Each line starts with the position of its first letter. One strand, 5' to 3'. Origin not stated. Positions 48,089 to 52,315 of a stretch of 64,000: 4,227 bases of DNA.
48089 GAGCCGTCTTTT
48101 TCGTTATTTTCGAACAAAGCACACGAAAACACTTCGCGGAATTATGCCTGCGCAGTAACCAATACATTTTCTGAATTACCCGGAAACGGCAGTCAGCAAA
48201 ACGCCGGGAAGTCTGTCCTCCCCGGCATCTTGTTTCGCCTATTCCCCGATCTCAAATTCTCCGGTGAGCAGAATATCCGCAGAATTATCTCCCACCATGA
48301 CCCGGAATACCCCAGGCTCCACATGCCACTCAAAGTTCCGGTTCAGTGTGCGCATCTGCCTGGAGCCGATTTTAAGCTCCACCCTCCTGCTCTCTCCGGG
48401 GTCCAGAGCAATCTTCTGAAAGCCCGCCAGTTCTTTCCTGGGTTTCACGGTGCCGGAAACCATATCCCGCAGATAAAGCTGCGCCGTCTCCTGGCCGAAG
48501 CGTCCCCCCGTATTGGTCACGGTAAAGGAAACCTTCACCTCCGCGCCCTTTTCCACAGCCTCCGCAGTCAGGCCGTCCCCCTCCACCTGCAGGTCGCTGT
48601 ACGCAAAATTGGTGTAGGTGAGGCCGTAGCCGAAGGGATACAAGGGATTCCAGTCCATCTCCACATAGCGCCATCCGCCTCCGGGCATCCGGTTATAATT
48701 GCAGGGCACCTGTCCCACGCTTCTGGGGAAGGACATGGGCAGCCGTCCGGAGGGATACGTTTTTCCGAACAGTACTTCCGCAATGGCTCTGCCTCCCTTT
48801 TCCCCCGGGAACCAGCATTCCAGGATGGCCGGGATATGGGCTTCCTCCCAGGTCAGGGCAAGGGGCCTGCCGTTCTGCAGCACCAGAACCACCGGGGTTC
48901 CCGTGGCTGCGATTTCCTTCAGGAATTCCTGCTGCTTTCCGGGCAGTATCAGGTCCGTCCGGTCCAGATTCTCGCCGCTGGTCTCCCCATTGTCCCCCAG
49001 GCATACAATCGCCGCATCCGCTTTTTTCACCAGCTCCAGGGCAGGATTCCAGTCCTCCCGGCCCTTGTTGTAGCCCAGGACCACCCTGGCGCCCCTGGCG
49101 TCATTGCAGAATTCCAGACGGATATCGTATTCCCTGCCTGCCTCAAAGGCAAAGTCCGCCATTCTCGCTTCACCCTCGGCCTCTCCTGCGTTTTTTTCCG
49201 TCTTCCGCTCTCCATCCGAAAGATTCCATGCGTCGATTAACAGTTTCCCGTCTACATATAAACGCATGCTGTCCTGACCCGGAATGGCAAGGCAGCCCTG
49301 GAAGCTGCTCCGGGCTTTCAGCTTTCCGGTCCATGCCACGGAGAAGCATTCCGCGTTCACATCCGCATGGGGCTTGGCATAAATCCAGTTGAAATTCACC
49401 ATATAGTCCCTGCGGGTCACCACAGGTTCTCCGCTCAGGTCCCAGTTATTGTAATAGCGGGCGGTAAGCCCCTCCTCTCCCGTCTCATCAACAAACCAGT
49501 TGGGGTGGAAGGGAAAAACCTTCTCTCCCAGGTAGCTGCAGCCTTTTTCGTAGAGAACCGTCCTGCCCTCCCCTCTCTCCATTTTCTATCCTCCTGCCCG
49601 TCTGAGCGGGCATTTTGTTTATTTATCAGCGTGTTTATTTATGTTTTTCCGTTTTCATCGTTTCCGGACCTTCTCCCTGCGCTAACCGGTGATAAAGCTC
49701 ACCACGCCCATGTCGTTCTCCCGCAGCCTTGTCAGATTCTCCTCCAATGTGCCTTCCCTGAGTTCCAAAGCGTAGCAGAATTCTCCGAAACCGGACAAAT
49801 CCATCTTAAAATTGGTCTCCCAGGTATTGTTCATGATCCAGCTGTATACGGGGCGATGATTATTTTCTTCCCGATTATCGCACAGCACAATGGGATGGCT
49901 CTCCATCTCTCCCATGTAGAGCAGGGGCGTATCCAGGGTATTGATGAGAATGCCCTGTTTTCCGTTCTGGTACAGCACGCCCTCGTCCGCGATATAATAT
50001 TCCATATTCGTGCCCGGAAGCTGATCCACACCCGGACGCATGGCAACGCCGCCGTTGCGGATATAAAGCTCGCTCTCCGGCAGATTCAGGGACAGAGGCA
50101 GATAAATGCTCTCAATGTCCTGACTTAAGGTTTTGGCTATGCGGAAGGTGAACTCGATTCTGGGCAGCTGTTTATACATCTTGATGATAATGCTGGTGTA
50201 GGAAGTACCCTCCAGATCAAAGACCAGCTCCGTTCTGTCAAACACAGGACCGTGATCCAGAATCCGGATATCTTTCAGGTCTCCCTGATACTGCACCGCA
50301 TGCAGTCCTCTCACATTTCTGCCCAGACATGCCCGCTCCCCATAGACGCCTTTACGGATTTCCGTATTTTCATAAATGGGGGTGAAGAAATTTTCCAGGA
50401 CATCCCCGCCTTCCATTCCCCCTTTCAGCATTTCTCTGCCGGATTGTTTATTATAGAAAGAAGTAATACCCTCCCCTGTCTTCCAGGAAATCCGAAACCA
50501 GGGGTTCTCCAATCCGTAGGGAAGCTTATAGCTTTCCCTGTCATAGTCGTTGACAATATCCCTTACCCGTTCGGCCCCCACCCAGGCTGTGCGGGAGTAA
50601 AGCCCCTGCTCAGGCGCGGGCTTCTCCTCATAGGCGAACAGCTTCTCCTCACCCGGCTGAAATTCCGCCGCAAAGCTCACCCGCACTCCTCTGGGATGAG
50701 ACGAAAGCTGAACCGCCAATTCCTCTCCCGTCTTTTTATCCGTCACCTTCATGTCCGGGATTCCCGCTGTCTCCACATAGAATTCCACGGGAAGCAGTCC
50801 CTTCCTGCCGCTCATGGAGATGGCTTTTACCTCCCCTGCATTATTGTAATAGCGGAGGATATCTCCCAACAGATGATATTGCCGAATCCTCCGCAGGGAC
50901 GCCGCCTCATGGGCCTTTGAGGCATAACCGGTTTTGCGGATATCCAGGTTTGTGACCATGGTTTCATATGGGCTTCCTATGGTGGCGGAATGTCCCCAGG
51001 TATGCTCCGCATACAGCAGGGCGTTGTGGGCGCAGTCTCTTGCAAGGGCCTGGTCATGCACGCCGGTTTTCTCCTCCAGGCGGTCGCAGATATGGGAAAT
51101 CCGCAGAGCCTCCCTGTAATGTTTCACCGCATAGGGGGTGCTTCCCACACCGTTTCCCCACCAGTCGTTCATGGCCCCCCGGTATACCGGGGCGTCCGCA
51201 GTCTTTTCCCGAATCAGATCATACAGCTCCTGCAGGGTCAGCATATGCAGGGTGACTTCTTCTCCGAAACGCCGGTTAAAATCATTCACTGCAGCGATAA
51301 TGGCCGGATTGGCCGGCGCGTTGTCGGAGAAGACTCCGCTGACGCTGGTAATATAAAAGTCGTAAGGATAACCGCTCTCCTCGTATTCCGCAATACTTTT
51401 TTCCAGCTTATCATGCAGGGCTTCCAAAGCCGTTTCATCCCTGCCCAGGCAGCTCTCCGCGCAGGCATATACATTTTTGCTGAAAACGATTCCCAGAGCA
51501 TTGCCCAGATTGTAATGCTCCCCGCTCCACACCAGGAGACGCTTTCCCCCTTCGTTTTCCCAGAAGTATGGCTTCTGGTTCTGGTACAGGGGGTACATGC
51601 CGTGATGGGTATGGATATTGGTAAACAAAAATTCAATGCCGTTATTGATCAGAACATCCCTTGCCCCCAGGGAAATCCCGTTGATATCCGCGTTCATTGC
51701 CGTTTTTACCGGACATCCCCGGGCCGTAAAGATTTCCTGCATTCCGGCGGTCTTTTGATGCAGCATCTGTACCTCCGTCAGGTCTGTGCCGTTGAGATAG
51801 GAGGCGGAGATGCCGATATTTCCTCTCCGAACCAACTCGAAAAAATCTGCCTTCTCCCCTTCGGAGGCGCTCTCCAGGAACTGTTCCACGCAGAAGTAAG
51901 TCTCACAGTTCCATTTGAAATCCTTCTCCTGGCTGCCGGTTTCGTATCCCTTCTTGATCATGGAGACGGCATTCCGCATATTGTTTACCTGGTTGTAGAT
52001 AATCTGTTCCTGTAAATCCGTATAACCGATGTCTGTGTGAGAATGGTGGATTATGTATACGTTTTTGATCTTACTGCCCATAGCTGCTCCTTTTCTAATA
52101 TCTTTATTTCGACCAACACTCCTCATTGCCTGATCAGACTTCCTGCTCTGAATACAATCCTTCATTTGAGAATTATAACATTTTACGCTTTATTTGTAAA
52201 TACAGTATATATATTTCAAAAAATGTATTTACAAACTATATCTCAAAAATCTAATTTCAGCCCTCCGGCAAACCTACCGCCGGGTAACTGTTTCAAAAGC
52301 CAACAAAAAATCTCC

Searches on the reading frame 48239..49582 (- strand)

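Call 30: search_protein_families(library=pfam, proteins=[window:48239-49582:-], max_evalue=0.00001)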
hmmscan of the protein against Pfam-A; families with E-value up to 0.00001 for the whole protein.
window:48239-49582:- (447 aa): 3 families
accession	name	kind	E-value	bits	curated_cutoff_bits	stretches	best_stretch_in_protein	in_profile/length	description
PF01915.27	Glyco_hydro_3_C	-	3.1e-43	148.5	31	1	157-323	58-200/200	Glycosyl hydrolase family 3 C-terminal domain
PF14310.12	Fn3-like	-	6.3e-21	74.7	25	1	365-434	1-71/71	Fibronectin type III-like domain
PF07691.17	PA14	-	1.2e-19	71.1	24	1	36-171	2-133/147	PA14 domain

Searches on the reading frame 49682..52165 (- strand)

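Call 30: search_protein_families(library=pfam, proteins=[window:49682-52165:-], max_evalue=0.00001)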
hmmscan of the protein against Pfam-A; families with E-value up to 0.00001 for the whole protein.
window:49682-52165:- (827 aa): 1 family
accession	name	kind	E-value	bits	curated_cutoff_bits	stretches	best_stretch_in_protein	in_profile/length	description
PF01074.27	Glyco_hydro_38N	-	3.1e-10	40.3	25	1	35-328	1-269/270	Glycosyl hydrolases family 38 N-terminal domain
